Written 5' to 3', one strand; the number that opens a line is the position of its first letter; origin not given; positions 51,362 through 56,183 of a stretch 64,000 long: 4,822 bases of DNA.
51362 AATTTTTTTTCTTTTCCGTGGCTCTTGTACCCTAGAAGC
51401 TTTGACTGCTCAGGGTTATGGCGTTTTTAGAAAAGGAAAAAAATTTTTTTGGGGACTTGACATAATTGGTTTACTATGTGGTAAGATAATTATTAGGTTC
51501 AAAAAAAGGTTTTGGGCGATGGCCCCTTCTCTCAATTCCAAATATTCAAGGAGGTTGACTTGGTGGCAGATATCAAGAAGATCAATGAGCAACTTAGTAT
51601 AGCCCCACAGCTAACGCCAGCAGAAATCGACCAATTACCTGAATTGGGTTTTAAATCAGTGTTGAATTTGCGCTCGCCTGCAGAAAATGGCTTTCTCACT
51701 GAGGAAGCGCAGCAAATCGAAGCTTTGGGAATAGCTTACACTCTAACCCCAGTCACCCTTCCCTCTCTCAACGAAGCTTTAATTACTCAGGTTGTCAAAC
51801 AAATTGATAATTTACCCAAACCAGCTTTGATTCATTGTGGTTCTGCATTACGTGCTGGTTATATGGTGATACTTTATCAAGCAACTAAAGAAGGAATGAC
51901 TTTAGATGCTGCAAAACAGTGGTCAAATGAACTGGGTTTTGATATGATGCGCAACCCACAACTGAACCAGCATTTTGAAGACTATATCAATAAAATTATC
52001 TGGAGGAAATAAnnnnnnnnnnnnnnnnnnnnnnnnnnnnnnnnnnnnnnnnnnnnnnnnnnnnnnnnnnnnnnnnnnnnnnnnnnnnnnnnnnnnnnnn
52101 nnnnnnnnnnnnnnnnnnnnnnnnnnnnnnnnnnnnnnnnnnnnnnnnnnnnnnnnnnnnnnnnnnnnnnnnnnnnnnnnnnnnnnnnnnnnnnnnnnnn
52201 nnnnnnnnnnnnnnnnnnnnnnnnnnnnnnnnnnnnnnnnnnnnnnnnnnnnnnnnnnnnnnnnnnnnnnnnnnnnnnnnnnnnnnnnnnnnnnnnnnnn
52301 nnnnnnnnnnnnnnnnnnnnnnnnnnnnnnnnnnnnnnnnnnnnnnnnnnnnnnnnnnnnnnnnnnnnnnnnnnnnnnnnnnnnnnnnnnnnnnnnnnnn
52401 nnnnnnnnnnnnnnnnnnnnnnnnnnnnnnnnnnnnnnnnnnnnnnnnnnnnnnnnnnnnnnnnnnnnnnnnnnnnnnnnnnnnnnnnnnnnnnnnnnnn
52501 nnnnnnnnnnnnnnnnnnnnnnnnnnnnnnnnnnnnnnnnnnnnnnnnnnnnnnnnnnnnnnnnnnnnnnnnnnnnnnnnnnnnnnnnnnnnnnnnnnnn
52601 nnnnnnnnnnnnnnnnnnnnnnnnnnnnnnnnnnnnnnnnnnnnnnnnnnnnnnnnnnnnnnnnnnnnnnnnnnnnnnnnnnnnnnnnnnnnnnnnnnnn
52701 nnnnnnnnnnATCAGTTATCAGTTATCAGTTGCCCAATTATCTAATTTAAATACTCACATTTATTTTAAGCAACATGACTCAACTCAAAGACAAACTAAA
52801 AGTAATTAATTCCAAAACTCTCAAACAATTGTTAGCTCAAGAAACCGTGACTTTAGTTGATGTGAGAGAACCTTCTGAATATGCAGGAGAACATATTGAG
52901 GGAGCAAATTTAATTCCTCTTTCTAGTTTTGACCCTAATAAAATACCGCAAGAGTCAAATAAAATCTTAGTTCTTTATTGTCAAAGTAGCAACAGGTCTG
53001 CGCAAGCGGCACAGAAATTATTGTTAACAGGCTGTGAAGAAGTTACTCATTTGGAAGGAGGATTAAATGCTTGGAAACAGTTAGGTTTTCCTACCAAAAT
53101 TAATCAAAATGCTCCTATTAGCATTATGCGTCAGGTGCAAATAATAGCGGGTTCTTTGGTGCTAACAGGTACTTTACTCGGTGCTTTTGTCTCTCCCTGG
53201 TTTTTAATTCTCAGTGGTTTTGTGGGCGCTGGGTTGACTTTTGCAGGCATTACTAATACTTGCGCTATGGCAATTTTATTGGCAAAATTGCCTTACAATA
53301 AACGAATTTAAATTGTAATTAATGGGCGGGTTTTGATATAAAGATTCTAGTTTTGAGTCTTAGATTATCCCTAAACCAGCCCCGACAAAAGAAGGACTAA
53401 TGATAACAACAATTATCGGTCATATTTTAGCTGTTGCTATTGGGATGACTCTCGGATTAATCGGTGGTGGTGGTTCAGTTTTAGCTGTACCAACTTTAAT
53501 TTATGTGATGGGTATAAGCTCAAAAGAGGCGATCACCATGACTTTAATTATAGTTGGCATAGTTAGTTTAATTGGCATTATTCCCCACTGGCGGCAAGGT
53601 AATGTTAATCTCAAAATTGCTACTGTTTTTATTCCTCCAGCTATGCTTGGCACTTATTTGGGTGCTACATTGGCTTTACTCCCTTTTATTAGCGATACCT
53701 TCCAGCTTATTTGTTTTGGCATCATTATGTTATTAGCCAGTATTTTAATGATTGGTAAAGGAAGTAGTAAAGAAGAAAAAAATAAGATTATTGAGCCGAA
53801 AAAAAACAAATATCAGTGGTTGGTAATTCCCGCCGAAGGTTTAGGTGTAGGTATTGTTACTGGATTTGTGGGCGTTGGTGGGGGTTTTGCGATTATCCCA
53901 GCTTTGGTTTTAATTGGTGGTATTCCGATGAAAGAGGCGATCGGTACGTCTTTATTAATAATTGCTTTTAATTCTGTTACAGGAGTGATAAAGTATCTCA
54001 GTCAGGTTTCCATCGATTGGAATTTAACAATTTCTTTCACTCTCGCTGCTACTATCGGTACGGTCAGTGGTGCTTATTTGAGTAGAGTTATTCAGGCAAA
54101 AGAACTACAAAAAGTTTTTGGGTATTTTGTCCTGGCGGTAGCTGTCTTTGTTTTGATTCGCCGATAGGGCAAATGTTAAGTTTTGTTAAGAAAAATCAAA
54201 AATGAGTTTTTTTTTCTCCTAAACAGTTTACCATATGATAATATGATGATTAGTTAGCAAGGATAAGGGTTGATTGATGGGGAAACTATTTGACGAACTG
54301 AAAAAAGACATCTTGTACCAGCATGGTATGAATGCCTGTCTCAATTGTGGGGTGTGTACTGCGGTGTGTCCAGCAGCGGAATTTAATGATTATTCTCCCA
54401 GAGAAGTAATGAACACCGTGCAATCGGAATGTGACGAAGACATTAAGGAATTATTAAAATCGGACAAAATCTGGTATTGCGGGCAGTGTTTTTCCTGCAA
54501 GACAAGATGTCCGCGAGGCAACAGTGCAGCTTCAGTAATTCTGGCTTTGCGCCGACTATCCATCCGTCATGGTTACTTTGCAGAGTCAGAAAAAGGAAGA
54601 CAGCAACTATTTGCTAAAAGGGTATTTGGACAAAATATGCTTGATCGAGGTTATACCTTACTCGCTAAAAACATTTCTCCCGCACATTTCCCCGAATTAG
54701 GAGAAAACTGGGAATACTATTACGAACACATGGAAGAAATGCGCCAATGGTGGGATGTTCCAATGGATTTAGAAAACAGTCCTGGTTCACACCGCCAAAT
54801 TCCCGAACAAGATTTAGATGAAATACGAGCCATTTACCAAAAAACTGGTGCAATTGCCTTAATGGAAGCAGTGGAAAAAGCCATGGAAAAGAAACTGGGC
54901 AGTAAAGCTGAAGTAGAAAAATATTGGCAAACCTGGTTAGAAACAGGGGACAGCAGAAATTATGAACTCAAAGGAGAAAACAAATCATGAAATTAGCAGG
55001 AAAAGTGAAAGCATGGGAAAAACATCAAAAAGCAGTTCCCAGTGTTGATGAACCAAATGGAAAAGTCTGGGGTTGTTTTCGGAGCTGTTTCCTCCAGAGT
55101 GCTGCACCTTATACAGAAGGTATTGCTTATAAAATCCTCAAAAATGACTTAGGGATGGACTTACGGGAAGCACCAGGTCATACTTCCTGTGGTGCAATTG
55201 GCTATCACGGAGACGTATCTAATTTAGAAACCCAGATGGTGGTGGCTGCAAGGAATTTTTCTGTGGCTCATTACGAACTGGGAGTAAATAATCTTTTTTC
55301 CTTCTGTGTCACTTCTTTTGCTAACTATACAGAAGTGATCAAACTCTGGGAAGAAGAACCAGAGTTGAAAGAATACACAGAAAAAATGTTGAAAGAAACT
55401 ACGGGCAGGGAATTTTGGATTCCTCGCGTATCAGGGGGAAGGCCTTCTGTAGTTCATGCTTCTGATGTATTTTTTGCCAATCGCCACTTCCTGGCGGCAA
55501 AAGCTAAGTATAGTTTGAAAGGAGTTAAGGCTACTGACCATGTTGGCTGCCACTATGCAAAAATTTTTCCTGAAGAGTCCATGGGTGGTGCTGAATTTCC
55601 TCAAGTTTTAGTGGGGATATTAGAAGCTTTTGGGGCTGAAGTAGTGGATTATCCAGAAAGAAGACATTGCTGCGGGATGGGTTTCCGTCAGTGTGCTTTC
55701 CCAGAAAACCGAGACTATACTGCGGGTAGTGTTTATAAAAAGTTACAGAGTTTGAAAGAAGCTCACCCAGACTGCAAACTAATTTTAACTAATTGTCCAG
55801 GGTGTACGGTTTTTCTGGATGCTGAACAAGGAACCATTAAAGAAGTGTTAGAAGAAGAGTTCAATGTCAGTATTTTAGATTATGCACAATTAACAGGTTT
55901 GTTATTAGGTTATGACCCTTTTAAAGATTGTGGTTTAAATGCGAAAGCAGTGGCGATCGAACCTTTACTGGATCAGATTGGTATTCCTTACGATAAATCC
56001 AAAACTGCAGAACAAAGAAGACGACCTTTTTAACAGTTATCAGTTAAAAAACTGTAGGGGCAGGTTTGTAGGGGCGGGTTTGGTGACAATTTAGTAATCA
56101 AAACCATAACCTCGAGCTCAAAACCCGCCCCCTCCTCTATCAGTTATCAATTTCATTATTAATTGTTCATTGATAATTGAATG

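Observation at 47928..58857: Eleven-kb sulfide/persulfide oxidation island containing a complete sHdr-like heterodisulfide-reductase set in a cyanobacterial context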

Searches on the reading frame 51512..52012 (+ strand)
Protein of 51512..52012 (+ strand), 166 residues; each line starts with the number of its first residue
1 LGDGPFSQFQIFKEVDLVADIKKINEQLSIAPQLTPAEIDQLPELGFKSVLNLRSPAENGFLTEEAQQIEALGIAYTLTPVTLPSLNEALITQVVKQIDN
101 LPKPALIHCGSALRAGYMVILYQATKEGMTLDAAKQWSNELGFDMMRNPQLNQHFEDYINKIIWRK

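Call 3: search_protein_families(library=pfam, proteins=[window:51512-52012:+])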
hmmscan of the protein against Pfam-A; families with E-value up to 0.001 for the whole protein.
window:51512-52012:+ (166 aa): 2 families
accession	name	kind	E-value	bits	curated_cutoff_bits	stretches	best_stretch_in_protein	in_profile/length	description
PF04273.18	BLH_phosphatase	-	7e-07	30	26.1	1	20-124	1-108/110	Beta-lactamase hydrolase-like protein, phosphatase-like domain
PF22784.1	PTP-SAK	-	0.00085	19.8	27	0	35-134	20-119/153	Swiss Army Knife protein, DSP-PTPase phosphatase domain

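Call 5: search_protein_families(library=ncbifam, proteins=[window:51512-52012:+], max_evalue=0.00001)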
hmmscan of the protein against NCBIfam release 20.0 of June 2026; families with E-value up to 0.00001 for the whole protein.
window:51512-52012:+ (166 aa): 2 families
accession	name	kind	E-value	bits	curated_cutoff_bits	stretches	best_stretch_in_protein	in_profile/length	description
NF040641.1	bifunc_ST_SDO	equivalog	3.3e-15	55.9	625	1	23-148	2-130/423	bifunctional sulfur transferase/dioxygenase Blh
TIGR01244.1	TIGR01244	subfamily_domain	4.5e-13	49.4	85.85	1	20-145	1-128/135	TIGR01244 family sulfur transferase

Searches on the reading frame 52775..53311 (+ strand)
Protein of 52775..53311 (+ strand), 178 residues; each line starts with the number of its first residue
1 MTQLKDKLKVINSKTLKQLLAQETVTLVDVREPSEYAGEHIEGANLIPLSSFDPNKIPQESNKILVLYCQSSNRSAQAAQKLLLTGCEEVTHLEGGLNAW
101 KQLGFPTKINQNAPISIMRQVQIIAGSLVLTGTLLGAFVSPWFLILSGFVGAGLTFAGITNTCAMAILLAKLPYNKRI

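Call 3: search_protein_families(library=pfam, proteins=[window:52775-53311:+])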
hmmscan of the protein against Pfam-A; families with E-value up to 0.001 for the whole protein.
window:52775-53311:+ (178 aa): 2 families
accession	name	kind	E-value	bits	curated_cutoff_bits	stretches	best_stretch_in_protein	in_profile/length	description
PF00581.25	Rhodanese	-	1e-19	71.3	22.2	1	14-102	3-101/102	Rhodanese-like domain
PF11127.14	YgaP-like_TM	-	2.8e-08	34.2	25.3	1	119-169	10-58/66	Inner membrane protein YgaP-like, transmembrane domain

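Call 5: search_protein_families(library=ncbifam, proteins=[window:52775-53311:+], max_evalue=0.00001)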
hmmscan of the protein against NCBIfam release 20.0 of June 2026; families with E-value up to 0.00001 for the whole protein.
window:52775-53311:+ (178 aa): 10 families
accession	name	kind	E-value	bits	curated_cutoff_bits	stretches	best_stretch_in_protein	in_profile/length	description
NF006444.0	PRK08762.1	equivalog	1.2e-17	63.7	449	1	2-111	8-118/387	molybdopterin-synthase adenylyltransferase MoeB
NF005902.0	PRK07878.1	equivalog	1.1e-15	57.4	647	1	9-102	287-383/392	adenylyltransferase/sulfurtransferase MoeZ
NF045521.1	rhoda_near_glyco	subfamily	2.2e-14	53.5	145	1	5-111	14-119/144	rhodanese homology domain-containing protein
NF041203.1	rhodanese_LYCAU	equivalog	2.6e-14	52.9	115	1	5-108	17-124/126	rhodanese-related (seleno)protein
NF001195.0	PRK00162.1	equivalog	1.1e-12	48.1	102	1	6-108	2-103/108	thiosulfate sulfurtransferase GlpE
NF005646.0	PRK07411.1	equivalog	1.6e-10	40.7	633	1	5-102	278-381/390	molybdopterin-synthase adenylyltransferase MoeB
NF045694.1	seleno_TsoB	exception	2.9e-09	35.6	805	1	7-142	42-193/572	rhodanese/DsbD fusion-like selenoprotein TsoB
NF007627.0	PRK10287.1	equivalog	3.6e-08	33.6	102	1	27-98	23-95/104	thiosulfate sulfurtransferase PspE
NF001133.1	PRK00142.1-1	equivalog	5.3e-07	29.4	170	1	7-99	104-202/229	oxygen-dependent tRNA uridine(34) hydroxylase TrhO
TIGR02981.1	phageshock_pspE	exception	2.1e-06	28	126.3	1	27-96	21-91/101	thiosulfate sulfurtransferase PspE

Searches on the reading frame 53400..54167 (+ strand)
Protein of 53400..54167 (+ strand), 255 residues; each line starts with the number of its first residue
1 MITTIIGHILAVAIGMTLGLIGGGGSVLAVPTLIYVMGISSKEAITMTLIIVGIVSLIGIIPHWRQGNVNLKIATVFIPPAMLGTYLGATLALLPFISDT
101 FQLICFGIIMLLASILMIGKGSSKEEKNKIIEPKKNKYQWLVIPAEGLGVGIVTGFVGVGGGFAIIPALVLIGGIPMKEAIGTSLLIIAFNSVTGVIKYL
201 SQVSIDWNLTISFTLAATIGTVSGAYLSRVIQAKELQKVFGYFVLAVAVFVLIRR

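Call 3: search_protein_families(library=pfam, proteins=[window:53400-54167:+])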
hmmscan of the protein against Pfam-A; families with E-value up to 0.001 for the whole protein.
window:53400-54167:+ (255 aa): 1 family
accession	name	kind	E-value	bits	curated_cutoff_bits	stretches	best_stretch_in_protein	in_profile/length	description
PF01925.25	TauE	-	2.1e-50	172.1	32.6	1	9-250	3-236/237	Sulfite exporter TauE/SafE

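Call 5: search_protein_families(library=ncbifam, proteins=[window:53400-54167:+], max_evalue=0.00001)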
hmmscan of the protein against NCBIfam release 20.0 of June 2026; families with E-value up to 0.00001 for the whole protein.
window:53400-54167:+ (255 aa): 1 family
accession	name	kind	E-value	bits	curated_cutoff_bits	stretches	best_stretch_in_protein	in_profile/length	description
NF040961.1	MamO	equivalog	2.5e-08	32.7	800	1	145-250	533-646/648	magnetosome protein MamO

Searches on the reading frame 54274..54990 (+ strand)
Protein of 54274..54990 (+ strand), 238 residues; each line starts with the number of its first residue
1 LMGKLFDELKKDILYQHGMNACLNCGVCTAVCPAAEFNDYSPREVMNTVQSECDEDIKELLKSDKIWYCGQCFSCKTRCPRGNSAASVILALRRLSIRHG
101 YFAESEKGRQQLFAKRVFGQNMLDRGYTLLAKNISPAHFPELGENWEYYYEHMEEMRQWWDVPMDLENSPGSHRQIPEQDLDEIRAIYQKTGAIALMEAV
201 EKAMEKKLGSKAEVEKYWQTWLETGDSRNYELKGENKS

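Call 4: search_protein_families(library=pfam, proteins=[window:54274-54990:+])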
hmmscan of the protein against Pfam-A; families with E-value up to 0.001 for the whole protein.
window:54274-54990:+ (238 aa): 5 families
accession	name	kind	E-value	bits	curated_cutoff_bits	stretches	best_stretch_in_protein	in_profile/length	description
PF13183.11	Fer4_8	-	3.1e-09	37.7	27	1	19-82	2-67/68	4Fe-4S dicluster domain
PF13534.11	Fer4_17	-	4.5e-08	34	22.2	1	21-82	1-59/61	4Fe-4S dicluster domain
PF13237.11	Fer4_10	-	1.6e-05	25.2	25.5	1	20-80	7-53/53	4Fe-4S dicluster domain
PF13187.11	Fer4_9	-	1.6e-05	25.2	27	1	21-82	1-50/52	4Fe-4S dicluster domain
PF13484.11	Fer4_16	-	0.00059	21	30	0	22-81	2-65/66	4Fe-4S double cluster binding domain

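Call 6: search_protein_families(library=ncbifam, proteins=[window:54274-54990:+], max_evalue=0.001)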
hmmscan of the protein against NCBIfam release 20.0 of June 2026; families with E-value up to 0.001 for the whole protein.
window:54274-54990:+ (238 aa): 11 families
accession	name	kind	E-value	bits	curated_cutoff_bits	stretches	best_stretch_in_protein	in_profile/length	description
NF041779.1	hetero_SS_HdrC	equivalog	2.9e-28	98.7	350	1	16-168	27-170/198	ferredoxin:CoB-CoM heterodisulfide reductase subunit HdrC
NF041890.1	hdrC_Methbact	equivalog_domain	4.7e-28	98.1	270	1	16-200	25-190/192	ferredoxin:CoB-CoM heterodisulfide reductase subunit HdrC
TIGR03290.1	CoB_CoM_SS_C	equivalog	1.1e-21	77.3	160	1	20-119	2-98/144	CoB--CoM heterodisulfide reductase subunit C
NF038018.1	qmoC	equivalog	1.3e-11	44.6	300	1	19-99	17-94/360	quinone-interacting membrane-bound oxidoreductase complex subunit QmoC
NF004898.0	PRK06259.1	equivalog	2.6e-08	32.9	385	1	10-106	124-226/488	fumarate reductase (CoM/CoB) subunit TfrB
NF008369.0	PRK11168.1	equivalog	6e-08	32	278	1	17-94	8-85/401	anaerobic glycerol-3-phosphate dehydrogenase subunit C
NF009226.0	PRK12576.1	equivalog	1.2e-07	31.4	344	1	19-95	153-236/317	succinate dehydrogenase/fumarate reductase iron-sulfur subunit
TIGR00384.1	dhsB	subfamily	1.1e-06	28.3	88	1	14-90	134-219/222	succinate dehydrogenase and fumarate reductase iron-sulfur protein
NF004616.0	PRK05950.1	subfamily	3.2e-06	26.5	228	1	17-97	144-234/238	succinate dehydrogenase iron-sulfur subunit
NF042952.1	MFR_FeS_SdhB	equivalog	8.3e-06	25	600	1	21-104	147-239/320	8-methylmenaquinol:fumarate reductase iron-sulfur subunit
TIGR03379.1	glycerol3P_GlpC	equivalog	1.2e-05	24.3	279.9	1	19-91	4-76/397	anaerobic glycerol-3-phosphate dehydrogenase subunit GlpC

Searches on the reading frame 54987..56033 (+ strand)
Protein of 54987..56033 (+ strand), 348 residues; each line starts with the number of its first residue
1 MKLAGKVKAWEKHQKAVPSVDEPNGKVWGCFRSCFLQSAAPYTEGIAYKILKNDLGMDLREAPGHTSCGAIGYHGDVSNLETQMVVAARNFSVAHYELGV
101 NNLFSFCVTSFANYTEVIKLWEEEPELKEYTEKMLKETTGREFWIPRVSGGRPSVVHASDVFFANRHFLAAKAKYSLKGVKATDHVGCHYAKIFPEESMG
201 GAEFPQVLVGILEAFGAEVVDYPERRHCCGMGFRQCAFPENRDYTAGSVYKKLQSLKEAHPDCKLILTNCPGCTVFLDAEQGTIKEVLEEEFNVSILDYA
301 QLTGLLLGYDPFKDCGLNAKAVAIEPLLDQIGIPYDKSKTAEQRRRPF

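Call 4: search_protein_families(library=pfam, proteins=[window:54987-56033:+])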
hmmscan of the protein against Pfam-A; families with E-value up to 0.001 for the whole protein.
window:54987-56033:+ (348 aa): 1 family
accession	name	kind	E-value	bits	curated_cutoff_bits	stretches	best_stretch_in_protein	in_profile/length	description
PF02754.22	CCG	-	5.7e-12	46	20.6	1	185-277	4-84/85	Cysteine-rich domain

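Call 6: search_protein_families(library=ncbifam, proteins=[window:54987-56033:+], max_evalue=0.001)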
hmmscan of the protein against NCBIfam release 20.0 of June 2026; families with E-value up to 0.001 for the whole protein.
window:54987-56033:+ (348 aa): 5 families
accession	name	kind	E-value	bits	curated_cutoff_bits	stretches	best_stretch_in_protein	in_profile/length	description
NF041780.1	hetero_SS_HdrB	equivalog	1.9e-48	165.4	450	1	30-329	8-303/304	ferredoxin:CoB-CoM heterodisulfide reductase subunit HdrB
TIGR03288.1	CoB_CoM_SS_B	equivalog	1.2e-35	123.2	345.15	1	31-330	5-289/290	CoB--CoM heterodisulfide reductase subunit B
NF042965.1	MFR_anch_SdhE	equivalog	1.2e-18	67.7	500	1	30-320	5-274/282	8-methylmenaquinol:fumarate reductase membrane anchor subunit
NF045670.1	quin_L_LdhH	equivalog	2.9e-07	29.2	800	1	14-277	456-685/706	L-lactate dehydrogenase (quinone) large subunit LdhH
NF008434.0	PRK11274.1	equivalog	0.00064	18.7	333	0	6-79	150-220/409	glycolate oxidase subunit GlcF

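Call 8: search_solved_structures(query=window:54987-56033:+, max_evalue=0.001)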
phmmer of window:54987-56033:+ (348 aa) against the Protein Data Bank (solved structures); distinct sequences matched with E-value up to 0.001: 5.
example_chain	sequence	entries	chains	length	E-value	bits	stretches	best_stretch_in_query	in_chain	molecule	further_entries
8rvu_b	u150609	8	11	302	1.4e-28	103.3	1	31-331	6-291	H(2):CoB-CoM heterodisulfide,ferredoxin reductase subunit B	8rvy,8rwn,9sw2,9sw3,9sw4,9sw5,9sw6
8rvv_B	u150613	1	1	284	1.6e-27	99.9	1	31-320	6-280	H(2):CoB-CoM heterodisulfide,ferredoxin reductase subunit B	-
9sfi_C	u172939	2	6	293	1.6e-26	96.6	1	31-332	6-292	H(2)/formate:CoB-CoM heterodisulfide,ferredoxin reductase subunit B2 | Heterodisulfide reductase subunit B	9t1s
5odc_B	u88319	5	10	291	2.7e-26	95.8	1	31-331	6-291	Heterodisulfide reductase, subunit B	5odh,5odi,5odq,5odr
7bkb_B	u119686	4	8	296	1e-19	74.2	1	29-330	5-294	CoB--CoM heterodisulfide reductase subunit B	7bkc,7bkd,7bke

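Call 79: find_homologous_proteins(query=window:54987-56033:+, max_evalue=1e-10)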
Query window:54987-56033:+ (348 aa): 2247 proteins with E <= 1e-10 among 3713 candidates; the best 120 are listed.
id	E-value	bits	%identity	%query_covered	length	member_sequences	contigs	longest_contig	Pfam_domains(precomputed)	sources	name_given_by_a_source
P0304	2.3e-219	746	89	100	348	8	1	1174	PF02754.22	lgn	-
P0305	8.5e-217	737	89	100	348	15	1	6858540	PF02754.22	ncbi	ncbi:MAG: heterodisulfide reductase-related iron-sulfur binding cluster [Phormidium sp.]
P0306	1.1e-216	737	88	100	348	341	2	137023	PF02754.22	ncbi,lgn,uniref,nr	ncbi:heterodisulfide reductase subunit B [Planktothrix sp. FACHB-1355]|uniref:Heterodisulfide reduct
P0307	2.0e-202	690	82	100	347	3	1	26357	PF02754.22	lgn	-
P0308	1.0e-199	681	80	100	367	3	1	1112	PF02754.22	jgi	jgi:heterodisulfide reductase subunit B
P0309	4.2e-199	679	79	99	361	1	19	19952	PF02754.22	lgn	-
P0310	4.3e-198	676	80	99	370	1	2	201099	PF02754.22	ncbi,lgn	-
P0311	1.9e-175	601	70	100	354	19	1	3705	PF02754.22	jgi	-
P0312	1.8e-172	592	69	99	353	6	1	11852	PF02754.22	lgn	-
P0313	2.0e-150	519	89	71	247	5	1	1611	PF02754.22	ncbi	ncbi:MAG: heterodisulfide reductase-related iron-sulfur binding cluster, partial [Phormidium sp.]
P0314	1.6e-95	338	45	65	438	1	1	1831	PF03931.22,PF02754.22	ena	-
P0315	4.1e-88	314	47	98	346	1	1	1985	PF02754.22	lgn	-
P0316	1.1e-87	313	46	97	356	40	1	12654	PF02754.22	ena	-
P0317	6.5e-87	310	46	97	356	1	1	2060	PF02754.22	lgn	-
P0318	1.7e-86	309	45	97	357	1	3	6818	PF02754.22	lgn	-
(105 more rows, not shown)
